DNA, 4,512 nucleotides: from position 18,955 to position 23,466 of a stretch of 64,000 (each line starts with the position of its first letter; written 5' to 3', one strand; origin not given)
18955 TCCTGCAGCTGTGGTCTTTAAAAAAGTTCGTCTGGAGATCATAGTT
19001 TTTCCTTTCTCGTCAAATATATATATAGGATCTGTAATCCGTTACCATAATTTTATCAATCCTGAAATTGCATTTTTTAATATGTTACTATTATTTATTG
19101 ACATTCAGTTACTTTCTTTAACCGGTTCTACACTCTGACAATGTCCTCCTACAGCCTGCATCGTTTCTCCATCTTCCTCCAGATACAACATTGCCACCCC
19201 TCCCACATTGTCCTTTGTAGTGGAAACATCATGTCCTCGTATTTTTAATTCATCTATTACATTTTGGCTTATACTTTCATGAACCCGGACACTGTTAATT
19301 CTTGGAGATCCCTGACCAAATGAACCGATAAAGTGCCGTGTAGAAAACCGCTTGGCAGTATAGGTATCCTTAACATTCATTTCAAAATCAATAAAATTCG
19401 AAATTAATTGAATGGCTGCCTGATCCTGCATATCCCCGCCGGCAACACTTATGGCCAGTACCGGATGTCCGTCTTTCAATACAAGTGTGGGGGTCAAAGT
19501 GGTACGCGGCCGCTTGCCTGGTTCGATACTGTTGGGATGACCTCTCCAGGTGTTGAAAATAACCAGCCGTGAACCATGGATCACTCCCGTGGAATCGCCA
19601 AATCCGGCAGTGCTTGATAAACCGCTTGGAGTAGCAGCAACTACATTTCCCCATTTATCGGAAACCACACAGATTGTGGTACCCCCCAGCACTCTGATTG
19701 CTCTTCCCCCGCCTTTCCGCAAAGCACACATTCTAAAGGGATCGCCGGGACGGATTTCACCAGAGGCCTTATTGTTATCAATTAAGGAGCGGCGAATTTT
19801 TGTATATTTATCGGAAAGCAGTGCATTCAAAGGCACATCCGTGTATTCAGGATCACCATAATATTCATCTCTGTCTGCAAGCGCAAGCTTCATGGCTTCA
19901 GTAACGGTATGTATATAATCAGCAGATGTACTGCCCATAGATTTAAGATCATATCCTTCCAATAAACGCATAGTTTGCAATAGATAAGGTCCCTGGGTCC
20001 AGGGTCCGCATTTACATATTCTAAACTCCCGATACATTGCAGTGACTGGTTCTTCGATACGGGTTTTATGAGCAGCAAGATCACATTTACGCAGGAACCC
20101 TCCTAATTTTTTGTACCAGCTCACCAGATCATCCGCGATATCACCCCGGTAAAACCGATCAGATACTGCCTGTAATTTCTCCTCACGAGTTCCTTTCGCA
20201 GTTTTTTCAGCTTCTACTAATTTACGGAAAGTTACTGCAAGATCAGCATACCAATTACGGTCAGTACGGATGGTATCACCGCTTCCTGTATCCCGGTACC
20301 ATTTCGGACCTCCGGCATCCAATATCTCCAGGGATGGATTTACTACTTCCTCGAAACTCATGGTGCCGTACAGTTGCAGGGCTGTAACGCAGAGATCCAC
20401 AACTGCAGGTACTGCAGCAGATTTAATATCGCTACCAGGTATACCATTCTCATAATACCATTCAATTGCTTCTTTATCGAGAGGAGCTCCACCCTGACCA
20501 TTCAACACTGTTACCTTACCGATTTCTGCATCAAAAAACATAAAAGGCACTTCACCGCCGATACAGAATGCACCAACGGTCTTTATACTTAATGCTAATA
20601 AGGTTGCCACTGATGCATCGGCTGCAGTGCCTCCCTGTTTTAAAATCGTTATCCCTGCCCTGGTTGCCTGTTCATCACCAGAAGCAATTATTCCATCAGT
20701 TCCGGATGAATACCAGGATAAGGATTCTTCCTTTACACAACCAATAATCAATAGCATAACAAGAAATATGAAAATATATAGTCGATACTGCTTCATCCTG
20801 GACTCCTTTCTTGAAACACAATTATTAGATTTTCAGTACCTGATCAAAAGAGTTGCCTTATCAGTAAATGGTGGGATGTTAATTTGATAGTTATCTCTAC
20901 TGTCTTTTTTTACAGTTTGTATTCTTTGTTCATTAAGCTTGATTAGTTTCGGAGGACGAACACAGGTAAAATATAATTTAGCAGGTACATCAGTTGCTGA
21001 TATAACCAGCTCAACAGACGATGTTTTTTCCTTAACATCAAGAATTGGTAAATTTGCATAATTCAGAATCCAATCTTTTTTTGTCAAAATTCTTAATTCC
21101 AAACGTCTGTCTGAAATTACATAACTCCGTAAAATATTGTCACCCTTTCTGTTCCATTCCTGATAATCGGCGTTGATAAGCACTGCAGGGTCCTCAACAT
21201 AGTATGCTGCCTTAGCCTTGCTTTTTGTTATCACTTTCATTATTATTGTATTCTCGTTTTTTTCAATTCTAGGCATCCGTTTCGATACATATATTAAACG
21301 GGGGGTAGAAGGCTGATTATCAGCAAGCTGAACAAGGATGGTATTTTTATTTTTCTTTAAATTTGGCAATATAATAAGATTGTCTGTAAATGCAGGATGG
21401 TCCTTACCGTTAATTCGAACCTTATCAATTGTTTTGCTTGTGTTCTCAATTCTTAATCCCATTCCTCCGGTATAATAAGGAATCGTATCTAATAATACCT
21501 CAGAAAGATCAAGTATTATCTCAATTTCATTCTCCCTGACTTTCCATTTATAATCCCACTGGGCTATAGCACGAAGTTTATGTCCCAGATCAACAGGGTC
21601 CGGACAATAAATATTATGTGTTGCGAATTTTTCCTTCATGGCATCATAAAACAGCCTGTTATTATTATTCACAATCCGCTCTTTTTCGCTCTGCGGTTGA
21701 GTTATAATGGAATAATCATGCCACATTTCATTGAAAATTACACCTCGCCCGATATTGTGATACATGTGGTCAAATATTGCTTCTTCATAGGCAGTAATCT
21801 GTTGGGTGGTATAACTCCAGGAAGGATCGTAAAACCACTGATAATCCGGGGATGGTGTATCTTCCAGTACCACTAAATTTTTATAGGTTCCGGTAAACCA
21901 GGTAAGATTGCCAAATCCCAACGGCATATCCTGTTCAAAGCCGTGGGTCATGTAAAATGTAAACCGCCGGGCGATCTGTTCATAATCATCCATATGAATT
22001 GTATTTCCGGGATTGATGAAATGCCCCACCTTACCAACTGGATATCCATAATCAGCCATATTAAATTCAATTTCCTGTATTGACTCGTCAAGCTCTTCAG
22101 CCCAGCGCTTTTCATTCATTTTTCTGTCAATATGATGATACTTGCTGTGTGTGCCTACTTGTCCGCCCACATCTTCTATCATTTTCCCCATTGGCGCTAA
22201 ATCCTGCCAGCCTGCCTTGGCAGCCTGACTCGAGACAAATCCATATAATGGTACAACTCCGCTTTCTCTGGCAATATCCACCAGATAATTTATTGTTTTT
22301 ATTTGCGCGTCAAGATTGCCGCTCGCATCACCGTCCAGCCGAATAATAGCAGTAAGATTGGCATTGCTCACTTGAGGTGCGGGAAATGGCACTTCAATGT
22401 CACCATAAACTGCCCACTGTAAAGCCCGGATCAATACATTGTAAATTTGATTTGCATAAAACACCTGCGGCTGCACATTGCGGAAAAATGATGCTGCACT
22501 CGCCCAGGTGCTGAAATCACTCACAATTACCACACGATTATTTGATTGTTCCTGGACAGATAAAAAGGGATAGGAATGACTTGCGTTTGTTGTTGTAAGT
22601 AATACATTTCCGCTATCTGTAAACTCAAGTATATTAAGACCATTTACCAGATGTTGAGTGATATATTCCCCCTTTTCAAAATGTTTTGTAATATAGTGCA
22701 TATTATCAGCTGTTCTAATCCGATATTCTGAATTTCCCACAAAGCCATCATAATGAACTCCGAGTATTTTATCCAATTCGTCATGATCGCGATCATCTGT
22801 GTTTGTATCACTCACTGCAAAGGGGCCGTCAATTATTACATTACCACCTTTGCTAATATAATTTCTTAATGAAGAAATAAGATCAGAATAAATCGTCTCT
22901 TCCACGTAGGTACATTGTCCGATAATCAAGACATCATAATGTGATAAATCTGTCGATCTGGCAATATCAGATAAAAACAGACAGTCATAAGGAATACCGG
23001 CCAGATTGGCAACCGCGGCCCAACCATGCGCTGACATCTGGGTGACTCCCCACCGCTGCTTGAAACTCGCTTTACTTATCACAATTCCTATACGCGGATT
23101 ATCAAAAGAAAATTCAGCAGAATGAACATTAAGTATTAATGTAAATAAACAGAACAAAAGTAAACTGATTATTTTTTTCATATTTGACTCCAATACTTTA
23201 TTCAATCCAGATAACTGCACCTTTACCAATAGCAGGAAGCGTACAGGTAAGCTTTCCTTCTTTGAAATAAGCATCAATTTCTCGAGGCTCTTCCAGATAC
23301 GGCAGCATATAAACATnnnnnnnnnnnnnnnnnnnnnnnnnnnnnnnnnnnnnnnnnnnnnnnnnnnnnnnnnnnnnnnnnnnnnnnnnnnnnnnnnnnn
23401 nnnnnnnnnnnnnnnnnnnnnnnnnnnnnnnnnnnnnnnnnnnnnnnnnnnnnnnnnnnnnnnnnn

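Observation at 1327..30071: Single-strand island of about 19 exported enzymes built from a few poorly classified paralogous families, with no transporter, regulator or SusC/SusD pair inside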

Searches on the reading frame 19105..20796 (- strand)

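Call 6: search_protein_families(library=pfam, proteins=[window:19105-20796:-], max_evalue=0.01)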
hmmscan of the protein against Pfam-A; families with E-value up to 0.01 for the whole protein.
window:19105-20796:- (563 aa): 1 family
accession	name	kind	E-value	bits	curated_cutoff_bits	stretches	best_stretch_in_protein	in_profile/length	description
PF01019.26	G_glu_transpept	-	1.5e-90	304.9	27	1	50-549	2-505/512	Gamma-glutamyltranspeptidase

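Call 13: search_protein_families(library=ncbifam, proteins=[window:19105-20796:-], max_evalue=0.01)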
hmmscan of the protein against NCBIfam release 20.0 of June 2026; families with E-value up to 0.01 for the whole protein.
window:19105-20796:- (563 aa): 2 families
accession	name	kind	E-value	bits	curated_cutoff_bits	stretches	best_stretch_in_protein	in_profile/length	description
TIGR00066.1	g_glut_trans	equivalog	9.4e-77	258.7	357.85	1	36-550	2-515/518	gamma-glutamyltransferase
NF007187.0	PRK09615.1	equivalog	3.5e-56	190.7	990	1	32-548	47-568/581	gamma-glutamyltransferase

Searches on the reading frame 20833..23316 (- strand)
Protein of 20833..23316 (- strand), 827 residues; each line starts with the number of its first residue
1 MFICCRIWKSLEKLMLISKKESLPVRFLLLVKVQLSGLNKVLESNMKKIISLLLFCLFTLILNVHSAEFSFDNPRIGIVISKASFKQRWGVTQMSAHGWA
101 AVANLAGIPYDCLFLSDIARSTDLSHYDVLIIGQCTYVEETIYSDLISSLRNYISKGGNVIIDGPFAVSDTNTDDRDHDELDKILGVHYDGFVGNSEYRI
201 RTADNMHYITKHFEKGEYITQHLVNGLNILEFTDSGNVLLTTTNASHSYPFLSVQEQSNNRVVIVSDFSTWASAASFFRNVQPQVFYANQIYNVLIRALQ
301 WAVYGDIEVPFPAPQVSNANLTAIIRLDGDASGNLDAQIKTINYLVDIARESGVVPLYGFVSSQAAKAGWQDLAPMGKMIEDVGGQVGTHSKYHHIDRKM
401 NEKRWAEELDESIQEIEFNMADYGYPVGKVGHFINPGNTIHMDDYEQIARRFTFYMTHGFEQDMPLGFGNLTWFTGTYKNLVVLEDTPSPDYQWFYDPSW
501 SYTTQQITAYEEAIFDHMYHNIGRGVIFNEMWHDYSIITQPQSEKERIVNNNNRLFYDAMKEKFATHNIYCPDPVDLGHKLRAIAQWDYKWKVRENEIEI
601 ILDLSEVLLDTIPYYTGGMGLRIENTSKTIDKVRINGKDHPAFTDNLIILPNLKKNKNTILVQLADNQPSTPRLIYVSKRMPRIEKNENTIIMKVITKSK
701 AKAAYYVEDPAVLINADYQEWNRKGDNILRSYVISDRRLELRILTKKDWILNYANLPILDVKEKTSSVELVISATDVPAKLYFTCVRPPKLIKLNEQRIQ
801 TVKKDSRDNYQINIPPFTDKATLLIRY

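Call 6: search_protein_families(library=pfam, proteins=[window:20833-23316:-], max_evalue=0.01)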
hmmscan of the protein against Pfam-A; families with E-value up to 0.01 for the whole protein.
window:20833-23316:- (827 aa): 1 family
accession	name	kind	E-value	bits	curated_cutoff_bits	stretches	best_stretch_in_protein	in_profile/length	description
PF07090.17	GATase1_like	-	0.0029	17.7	27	1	88-278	42-229/247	Putative glutamine amidotransferase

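Call 13: search_protein_families(library=ncbifam, proteins=[window:20833-23316:-], max_evalue=0.01)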
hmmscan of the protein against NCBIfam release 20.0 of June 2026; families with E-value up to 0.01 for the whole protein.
window:20833-23316:- (827 aa): 0 families

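Call 61: search_solved_structures(query=window:20833-23181:-, max_evalue=1)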
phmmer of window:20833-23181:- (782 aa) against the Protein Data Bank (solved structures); distinct sequences matched with E-value up to 1: 0.
